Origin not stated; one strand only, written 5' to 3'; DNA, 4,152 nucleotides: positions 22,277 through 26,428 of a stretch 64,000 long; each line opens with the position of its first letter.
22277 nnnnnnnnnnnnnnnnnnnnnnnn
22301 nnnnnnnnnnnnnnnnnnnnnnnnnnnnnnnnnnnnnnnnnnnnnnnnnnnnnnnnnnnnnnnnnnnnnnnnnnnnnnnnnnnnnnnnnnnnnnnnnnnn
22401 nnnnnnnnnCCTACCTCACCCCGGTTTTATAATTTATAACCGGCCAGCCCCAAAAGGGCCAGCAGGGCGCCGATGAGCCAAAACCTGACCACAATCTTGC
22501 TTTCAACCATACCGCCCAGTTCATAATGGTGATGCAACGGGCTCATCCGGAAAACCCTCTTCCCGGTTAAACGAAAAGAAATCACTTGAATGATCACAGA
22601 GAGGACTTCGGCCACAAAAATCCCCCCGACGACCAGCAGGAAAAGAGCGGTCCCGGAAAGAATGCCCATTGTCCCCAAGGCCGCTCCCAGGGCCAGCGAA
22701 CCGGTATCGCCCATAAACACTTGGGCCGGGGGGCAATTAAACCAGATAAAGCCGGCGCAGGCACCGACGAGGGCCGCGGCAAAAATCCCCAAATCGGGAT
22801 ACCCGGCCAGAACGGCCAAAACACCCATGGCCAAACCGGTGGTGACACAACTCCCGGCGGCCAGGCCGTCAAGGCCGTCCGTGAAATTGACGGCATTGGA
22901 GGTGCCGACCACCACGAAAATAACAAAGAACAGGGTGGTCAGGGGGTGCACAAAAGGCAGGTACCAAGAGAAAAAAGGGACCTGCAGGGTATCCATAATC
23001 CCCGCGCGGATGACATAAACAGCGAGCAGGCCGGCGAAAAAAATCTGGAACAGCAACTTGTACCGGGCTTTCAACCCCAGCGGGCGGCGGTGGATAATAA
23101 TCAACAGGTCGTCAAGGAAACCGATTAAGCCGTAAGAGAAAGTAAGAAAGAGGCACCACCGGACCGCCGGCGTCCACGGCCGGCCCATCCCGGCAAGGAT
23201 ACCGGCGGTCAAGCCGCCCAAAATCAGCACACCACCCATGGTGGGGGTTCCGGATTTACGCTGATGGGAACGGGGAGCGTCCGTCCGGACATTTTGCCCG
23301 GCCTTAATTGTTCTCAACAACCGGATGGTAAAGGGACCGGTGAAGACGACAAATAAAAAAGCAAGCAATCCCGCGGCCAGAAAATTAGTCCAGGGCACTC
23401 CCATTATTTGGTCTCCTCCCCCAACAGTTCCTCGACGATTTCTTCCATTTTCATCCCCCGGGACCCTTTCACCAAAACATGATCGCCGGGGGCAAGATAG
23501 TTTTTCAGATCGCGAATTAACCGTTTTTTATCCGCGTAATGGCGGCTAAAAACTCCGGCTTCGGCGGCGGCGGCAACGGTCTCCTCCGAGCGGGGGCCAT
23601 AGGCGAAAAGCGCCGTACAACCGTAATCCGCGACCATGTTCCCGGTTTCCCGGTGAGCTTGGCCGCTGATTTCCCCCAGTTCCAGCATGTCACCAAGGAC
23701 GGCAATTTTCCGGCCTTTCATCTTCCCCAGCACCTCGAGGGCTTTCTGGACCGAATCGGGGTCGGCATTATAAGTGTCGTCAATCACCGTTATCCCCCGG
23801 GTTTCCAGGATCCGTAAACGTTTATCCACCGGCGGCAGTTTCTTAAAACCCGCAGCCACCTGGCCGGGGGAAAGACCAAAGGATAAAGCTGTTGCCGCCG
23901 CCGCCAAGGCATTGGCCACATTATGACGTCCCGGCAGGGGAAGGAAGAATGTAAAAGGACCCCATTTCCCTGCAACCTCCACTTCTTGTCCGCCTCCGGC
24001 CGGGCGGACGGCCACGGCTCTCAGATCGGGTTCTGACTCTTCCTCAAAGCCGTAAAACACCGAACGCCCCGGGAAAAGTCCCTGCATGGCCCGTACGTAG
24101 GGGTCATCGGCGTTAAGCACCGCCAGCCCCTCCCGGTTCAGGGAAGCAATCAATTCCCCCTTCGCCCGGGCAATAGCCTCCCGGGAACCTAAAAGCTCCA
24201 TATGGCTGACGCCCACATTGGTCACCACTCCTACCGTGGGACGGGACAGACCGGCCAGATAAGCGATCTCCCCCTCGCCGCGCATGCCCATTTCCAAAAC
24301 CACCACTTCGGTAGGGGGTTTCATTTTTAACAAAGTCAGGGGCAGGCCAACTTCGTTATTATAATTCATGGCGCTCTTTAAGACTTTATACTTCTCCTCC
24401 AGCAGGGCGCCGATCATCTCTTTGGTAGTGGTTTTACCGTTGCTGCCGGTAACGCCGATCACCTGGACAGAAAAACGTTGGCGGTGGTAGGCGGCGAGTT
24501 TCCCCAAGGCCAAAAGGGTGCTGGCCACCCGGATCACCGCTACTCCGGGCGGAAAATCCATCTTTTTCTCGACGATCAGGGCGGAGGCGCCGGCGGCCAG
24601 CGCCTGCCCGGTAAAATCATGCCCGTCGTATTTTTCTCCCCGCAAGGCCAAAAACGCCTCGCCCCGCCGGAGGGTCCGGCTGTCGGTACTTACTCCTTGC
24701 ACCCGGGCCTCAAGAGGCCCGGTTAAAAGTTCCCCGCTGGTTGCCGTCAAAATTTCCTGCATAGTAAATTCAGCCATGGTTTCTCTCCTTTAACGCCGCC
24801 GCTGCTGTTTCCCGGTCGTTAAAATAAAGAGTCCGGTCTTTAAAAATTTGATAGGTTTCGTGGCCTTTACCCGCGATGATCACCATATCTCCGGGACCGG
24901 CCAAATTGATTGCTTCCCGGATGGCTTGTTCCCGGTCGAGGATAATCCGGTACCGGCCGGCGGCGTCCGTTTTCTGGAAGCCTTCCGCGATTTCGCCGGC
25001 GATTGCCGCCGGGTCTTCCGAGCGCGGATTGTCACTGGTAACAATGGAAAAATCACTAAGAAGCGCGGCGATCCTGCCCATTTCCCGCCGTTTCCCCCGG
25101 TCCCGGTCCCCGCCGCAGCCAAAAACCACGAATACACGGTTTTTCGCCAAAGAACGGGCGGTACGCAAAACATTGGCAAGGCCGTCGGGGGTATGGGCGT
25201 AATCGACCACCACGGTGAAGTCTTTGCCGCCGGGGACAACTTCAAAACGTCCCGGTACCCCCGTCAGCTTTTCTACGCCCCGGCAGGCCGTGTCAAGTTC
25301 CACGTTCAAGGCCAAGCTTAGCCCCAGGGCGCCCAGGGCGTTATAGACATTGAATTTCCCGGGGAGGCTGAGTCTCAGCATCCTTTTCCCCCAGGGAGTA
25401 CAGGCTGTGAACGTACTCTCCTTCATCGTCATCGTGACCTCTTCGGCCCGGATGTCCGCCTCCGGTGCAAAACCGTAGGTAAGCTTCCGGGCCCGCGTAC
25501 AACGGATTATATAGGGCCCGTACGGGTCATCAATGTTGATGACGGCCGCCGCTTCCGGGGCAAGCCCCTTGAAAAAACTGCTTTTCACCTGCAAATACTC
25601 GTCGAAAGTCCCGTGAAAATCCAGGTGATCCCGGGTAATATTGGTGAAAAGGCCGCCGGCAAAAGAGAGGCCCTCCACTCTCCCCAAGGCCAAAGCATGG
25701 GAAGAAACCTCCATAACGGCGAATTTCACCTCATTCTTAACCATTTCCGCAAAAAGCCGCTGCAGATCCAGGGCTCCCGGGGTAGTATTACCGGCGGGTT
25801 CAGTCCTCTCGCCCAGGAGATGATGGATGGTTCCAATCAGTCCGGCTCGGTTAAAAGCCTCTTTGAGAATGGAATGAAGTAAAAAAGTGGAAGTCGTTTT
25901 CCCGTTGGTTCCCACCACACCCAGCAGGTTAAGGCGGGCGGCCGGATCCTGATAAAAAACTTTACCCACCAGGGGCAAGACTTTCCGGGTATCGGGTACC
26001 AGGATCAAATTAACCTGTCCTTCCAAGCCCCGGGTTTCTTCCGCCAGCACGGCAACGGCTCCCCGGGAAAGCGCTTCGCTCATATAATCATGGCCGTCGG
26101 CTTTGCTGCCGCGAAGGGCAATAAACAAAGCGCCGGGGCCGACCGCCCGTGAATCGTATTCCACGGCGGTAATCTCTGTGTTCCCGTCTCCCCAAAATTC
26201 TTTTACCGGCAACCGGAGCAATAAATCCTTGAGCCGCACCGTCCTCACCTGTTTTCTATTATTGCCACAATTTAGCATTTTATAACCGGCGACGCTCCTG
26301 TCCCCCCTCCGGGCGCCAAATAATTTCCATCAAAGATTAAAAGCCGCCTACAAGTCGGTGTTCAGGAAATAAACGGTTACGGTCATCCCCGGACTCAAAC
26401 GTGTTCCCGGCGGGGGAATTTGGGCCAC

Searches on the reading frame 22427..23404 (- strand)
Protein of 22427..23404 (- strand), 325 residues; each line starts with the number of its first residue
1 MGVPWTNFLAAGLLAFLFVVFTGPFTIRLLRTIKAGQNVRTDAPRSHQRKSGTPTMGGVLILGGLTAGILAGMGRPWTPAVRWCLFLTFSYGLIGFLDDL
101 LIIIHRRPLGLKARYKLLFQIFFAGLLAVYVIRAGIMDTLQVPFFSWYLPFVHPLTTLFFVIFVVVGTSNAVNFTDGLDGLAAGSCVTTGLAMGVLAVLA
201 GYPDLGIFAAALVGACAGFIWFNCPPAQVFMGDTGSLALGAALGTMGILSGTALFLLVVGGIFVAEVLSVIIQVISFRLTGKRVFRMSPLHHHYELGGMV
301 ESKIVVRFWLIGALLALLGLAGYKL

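Call 5: search_protein_families(library=pfam, proteins=[window:22427-23404:-])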
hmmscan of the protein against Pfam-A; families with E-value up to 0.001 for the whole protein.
window:22427-23404:- (325 aa): 2 families
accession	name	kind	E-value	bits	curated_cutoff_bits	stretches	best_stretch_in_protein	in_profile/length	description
PF00953.26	Glycos_transf_4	-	9.5e-37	126.9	27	1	85-250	5-159/160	Glycosyl transferase family 4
PF10555.14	MraY_sig1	-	3.6e-06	26.6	20.1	1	50-62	1-13/13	Phospho-N-acetylmuramoyl-pentapeptide-transferase signature 1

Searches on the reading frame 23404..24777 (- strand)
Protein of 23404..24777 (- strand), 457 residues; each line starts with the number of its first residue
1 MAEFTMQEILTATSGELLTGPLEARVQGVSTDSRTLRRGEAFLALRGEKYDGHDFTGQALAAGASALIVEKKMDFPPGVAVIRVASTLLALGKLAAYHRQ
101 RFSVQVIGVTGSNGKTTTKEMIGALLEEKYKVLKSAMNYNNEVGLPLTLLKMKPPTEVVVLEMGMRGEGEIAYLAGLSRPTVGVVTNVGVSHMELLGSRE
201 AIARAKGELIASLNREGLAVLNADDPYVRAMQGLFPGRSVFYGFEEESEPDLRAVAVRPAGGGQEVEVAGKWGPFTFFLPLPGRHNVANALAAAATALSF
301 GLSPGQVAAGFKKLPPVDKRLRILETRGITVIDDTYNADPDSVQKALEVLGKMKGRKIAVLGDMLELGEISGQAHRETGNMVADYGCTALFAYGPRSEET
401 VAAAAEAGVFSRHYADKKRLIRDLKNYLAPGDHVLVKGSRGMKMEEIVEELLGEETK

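Call 16: search_protein_families(library=pfam, proteins=[window:23404-24777:-])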
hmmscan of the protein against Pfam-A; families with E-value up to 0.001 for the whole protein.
window:23404-24777:- (457 aa): 3 families
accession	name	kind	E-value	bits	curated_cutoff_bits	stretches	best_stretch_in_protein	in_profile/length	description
PF08245.18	Mur_ligase_M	-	2.1e-49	168.7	24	1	109-297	1-200/200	Mur ligase middle domain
PF02875.26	Mur_ligase_C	-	1.4e-21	78.1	28.4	1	320-440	2-127/127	Mur ligase, glutamate ligase domain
PF01225.30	Mur_ligase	-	5.5e-10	39.9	21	1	26-96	2-92/95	Mur ligase family, catalytic domain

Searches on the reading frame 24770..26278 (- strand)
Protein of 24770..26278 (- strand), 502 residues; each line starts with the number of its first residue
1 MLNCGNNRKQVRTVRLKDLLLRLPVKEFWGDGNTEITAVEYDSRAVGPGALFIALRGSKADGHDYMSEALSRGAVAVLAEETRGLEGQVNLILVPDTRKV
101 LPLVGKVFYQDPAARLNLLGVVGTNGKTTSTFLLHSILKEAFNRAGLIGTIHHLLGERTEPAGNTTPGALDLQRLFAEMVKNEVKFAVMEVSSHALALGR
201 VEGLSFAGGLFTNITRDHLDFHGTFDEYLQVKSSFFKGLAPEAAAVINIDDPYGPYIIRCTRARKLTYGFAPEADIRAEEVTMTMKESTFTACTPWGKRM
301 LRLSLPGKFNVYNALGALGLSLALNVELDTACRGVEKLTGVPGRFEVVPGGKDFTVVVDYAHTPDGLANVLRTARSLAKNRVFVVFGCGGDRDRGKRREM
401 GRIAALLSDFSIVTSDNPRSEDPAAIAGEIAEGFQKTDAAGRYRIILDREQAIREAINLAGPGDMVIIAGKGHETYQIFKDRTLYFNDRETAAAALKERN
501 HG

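Call 16: search_protein_families(library=pfam, proteins=[window:24770-26278:-])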
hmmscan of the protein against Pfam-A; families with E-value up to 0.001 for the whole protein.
window:24770-26278:- (502 aa): 3 families
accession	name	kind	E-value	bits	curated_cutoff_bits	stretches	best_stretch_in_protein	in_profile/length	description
PF08245.18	Mur_ligase_M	-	2.4e-53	181.5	24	1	121-320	1-199/200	Mur ligase middle domain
PF02875.26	Mur_ligase_C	-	3.7e-36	125.2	28.4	1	343-472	1-127/127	Mur ligase, glutamate ligase domain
PF01225.30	Mur_ligase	-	1.7e-10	41.6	21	1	35-83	1-54/95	Mur ligase family, catalytic domain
